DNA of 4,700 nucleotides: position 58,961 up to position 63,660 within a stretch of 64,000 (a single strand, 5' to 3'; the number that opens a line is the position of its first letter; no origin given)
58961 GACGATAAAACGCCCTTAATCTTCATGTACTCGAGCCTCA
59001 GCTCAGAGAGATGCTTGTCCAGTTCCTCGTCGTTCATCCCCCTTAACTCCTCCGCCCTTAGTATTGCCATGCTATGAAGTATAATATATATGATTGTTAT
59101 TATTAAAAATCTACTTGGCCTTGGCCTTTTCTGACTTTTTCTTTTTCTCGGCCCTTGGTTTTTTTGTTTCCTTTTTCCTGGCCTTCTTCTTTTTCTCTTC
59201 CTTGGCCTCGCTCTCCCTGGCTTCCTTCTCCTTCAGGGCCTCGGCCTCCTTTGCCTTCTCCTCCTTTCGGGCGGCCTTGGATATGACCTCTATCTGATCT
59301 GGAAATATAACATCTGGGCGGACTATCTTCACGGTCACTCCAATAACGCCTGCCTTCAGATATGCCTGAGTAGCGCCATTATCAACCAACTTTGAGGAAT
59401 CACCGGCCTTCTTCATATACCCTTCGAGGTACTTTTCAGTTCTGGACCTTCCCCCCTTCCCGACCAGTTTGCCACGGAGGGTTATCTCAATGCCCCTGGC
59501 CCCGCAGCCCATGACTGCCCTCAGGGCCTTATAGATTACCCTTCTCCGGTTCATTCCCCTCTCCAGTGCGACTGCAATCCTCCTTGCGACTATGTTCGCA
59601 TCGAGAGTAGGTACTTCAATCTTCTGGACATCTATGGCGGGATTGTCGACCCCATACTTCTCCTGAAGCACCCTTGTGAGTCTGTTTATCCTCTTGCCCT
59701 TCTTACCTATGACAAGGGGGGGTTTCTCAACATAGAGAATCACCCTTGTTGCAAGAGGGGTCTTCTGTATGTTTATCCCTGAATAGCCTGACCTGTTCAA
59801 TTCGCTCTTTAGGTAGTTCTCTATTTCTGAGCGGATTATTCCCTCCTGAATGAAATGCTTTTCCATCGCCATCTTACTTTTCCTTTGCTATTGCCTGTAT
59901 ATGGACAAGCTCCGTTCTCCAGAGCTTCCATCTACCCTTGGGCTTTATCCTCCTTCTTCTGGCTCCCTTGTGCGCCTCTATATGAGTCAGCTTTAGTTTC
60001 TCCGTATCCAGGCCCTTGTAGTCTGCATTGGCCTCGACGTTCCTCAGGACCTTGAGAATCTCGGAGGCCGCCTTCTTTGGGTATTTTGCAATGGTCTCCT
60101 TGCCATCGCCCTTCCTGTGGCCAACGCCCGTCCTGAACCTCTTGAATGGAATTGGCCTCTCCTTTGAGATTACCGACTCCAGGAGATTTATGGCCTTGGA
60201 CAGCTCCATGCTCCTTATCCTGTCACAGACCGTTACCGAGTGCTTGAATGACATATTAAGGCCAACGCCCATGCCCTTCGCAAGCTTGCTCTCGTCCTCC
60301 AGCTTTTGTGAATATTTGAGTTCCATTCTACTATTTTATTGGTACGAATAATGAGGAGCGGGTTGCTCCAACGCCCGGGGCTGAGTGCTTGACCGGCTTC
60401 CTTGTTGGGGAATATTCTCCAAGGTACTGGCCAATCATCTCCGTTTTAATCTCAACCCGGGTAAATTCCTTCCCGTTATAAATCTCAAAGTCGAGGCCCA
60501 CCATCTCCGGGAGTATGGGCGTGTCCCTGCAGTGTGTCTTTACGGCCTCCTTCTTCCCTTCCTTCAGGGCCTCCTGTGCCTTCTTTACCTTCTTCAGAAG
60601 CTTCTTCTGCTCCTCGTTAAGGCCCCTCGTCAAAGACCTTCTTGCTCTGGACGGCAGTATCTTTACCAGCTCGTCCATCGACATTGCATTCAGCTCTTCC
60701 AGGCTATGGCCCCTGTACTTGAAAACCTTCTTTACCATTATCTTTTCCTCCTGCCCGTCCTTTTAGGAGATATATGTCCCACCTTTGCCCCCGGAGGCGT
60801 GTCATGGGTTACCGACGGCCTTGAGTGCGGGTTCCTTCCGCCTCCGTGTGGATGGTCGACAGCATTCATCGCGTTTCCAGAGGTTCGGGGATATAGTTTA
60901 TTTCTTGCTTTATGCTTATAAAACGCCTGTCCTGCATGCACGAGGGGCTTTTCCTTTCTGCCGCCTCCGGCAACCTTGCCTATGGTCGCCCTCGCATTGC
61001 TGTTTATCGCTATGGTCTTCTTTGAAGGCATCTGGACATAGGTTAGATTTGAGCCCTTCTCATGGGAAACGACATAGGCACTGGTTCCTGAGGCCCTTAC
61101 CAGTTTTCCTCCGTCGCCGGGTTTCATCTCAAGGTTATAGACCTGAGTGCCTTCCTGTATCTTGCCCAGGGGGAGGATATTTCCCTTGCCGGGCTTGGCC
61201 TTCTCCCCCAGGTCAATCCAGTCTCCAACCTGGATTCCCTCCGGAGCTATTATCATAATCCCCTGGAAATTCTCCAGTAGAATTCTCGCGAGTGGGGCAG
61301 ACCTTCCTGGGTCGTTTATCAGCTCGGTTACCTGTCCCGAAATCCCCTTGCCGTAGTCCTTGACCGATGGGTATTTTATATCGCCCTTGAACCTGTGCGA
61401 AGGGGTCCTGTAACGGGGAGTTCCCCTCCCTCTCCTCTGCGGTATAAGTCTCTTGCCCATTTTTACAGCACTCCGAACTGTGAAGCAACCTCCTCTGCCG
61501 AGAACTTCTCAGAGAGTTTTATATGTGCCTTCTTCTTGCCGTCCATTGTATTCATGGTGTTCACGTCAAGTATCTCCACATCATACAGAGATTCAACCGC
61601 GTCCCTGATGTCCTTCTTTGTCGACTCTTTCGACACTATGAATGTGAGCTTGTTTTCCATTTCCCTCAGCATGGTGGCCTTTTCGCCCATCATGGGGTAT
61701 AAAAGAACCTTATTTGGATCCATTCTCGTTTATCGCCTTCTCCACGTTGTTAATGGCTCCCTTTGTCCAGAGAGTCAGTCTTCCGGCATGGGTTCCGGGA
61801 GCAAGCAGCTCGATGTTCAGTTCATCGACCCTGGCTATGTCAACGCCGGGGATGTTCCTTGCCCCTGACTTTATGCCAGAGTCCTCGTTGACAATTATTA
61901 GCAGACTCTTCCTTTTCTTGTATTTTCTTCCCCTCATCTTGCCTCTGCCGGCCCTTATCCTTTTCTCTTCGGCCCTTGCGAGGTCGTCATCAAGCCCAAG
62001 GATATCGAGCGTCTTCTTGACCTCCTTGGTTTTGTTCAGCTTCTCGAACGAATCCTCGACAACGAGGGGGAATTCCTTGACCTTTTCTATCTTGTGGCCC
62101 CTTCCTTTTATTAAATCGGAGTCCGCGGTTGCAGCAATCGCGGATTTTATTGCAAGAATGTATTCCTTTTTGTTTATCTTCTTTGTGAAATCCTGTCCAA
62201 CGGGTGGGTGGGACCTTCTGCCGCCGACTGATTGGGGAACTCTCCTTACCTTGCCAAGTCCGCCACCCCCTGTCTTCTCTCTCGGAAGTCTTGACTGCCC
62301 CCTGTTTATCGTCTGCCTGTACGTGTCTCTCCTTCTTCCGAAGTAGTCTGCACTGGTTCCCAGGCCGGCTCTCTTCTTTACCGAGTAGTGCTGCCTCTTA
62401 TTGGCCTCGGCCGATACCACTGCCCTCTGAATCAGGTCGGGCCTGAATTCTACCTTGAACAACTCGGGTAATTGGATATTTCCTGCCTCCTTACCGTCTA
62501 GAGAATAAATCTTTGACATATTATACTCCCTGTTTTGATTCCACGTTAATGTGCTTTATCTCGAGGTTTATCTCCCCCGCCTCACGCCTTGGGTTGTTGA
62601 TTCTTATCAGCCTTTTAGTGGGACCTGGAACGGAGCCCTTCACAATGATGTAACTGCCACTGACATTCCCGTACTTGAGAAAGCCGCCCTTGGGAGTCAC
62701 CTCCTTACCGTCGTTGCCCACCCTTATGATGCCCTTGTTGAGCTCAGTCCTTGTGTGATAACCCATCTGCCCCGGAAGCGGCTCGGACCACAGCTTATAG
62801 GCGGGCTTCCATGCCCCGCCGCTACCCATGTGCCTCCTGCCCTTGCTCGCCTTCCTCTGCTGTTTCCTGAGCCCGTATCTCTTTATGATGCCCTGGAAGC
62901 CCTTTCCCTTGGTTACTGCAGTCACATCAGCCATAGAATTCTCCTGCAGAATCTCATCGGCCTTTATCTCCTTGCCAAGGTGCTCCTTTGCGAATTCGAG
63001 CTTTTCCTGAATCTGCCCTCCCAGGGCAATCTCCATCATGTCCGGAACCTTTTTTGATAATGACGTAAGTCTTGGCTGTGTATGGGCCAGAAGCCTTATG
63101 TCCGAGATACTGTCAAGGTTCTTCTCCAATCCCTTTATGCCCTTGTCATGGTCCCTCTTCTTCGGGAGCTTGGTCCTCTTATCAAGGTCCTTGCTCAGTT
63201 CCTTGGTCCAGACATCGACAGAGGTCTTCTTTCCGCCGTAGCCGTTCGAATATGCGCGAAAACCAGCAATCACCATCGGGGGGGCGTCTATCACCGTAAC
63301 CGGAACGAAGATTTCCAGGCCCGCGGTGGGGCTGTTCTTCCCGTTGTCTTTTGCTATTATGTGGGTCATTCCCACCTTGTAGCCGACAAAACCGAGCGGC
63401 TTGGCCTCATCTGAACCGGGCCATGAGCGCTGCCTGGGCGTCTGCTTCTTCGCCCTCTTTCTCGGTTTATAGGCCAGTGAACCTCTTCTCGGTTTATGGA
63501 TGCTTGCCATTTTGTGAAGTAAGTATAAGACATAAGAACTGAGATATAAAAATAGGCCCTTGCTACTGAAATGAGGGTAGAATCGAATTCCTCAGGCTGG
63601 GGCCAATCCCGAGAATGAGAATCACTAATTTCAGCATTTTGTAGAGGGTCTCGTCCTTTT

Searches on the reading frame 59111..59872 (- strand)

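Call 24: search_protein_families(library=pfam, proteins=[window:59111-59872:-], max_evalue=0.00001)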
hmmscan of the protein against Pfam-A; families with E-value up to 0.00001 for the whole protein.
window:59111-59872:- (253 aa): 2 families
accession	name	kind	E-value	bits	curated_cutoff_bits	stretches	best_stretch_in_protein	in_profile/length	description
PF00189.25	Ribosomal_S3_C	-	2.8e-19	69.9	34.1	1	99-183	1-83/83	Ribosomal protein S3, C-terminal domain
PF07650.23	KH_2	-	1.9e-13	50.5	22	1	16-87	1-73/78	KH domain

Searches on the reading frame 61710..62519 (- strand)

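Call 24: search_protein_families(library=pfam, proteins=[window:61710-62519:-], max_evalue=0.00001)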
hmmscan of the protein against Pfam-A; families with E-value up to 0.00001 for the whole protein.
window:61710-62519:- (269 aa): 1 family
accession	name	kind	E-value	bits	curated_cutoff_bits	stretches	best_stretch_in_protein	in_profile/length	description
PF00573.27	Ribosomal_L4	-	5.4e-39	134.2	25.8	1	15-261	1-189/190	Ribosomal protein L4/L1 family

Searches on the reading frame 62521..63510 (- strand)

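Call 24: search_protein_families(library=pfam, proteins=[window:62521-63510:-], max_evalue=0.00001)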
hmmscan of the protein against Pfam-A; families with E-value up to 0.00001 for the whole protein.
window:62521-63510:- (329 aa): 1 family
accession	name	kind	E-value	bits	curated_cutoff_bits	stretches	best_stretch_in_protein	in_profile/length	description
PF00297.29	Ribosomal_L3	-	4.1e-84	283.2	22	1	5-309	7-346/369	Ribosomal protein L3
